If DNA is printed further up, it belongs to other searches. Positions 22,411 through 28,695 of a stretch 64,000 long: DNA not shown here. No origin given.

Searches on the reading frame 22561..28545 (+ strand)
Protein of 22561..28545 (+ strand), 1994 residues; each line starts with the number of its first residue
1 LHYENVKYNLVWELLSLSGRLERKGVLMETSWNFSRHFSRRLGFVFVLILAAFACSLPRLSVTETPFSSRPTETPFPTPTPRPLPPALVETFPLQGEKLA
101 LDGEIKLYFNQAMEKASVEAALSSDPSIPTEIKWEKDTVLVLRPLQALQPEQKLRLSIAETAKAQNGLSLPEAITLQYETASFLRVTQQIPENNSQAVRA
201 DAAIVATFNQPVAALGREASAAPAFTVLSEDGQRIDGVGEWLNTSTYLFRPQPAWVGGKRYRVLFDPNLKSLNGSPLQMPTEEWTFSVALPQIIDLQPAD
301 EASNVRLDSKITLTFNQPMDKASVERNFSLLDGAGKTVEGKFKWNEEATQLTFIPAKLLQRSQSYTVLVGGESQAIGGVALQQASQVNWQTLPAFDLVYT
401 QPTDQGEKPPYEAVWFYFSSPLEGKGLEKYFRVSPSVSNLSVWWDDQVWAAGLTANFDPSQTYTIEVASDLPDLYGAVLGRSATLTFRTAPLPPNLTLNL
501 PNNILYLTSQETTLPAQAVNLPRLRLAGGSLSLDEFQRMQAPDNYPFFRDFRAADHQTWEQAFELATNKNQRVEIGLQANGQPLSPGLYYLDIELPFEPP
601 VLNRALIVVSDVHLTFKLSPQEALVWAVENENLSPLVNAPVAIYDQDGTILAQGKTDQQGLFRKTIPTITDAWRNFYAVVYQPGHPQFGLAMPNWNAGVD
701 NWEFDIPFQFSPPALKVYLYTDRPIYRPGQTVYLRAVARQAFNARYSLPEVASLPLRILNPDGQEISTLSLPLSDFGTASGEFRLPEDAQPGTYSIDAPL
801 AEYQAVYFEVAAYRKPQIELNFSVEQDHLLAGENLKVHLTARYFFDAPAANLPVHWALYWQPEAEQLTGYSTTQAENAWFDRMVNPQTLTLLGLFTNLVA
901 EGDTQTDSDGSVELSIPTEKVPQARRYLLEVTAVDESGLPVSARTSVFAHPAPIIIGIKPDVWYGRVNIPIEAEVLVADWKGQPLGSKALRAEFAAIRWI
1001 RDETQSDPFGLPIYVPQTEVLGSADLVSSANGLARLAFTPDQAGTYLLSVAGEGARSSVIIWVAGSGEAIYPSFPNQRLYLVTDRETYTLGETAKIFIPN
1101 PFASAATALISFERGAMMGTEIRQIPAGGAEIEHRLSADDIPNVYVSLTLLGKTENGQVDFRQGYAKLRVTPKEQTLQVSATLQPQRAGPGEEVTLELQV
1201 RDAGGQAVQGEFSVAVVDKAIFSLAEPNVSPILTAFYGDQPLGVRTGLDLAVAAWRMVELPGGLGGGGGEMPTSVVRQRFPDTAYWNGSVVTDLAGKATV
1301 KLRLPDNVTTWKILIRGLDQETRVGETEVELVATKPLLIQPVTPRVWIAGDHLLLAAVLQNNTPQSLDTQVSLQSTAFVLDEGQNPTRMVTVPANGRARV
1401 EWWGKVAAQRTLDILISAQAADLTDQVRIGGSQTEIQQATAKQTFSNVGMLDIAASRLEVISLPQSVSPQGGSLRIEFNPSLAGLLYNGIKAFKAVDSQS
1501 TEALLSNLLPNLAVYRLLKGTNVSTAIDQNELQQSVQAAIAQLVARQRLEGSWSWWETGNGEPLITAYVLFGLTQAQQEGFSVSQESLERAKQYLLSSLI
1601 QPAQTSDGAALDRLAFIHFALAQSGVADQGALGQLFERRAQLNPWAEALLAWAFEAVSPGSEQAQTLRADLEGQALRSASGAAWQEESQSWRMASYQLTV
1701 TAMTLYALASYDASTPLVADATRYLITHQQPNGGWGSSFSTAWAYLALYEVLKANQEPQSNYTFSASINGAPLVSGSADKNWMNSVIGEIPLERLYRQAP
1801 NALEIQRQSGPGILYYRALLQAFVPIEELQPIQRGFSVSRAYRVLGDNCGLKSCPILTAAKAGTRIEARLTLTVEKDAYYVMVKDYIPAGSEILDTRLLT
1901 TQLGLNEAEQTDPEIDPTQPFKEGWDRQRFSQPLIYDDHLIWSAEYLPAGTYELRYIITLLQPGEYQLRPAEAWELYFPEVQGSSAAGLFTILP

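Call 54: search_protein_families(library=pfam, proteins=[window:22561-28545:+], max_evalue=0.00001)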
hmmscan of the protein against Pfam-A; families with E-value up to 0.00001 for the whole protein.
window:22561-28545:+ (1994 aa): 10 families
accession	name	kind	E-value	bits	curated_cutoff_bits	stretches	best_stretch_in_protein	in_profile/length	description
PF13205.12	Big_5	-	1.6e-38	132.1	23.6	3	291-372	5-86/105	Bacterial Ig-like domain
PF01835.25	MG2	-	5.9e-23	81.5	32.8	1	716-799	1-85/96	MG2 domain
PF17973.7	bMG10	-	2.1e-21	76.9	26.2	1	1835-1980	1-131/131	Bacterial Alpha-2-macroglobulin MG10 domain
PF00207.28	A2M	-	8.7e-17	61.2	21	1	1283-1373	1-92/92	Alpha-2-macroglobulin family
PF07703.20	A2M_BRD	-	1.4e-15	58.3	22.7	1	1079-1224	1-140/140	Alpha-2-macroglobulin bait region domain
PF07678.20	TED_complement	-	6.5e-12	45.6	22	1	1496-1621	25-144/312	A-macroglobulin TED domain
PF11974.14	bMG3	-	3.8e-11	43.3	34.9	1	609-708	1-100/103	Bacterial alpha-2-macroglobulin MG3 domain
PF04234.18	CopC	-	5.6e-08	34.1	23.3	0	294-343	5-48/92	CopC domain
PF17972.7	bMG5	-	1.4e-06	29.1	26.5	0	818-942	3-118/127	Bacterial Alpha-2-macroglobulin MG5 domain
PF17964.7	Big_10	-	5.3e-06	27.2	22.9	0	86-158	83-158/164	Bacterial Ig domain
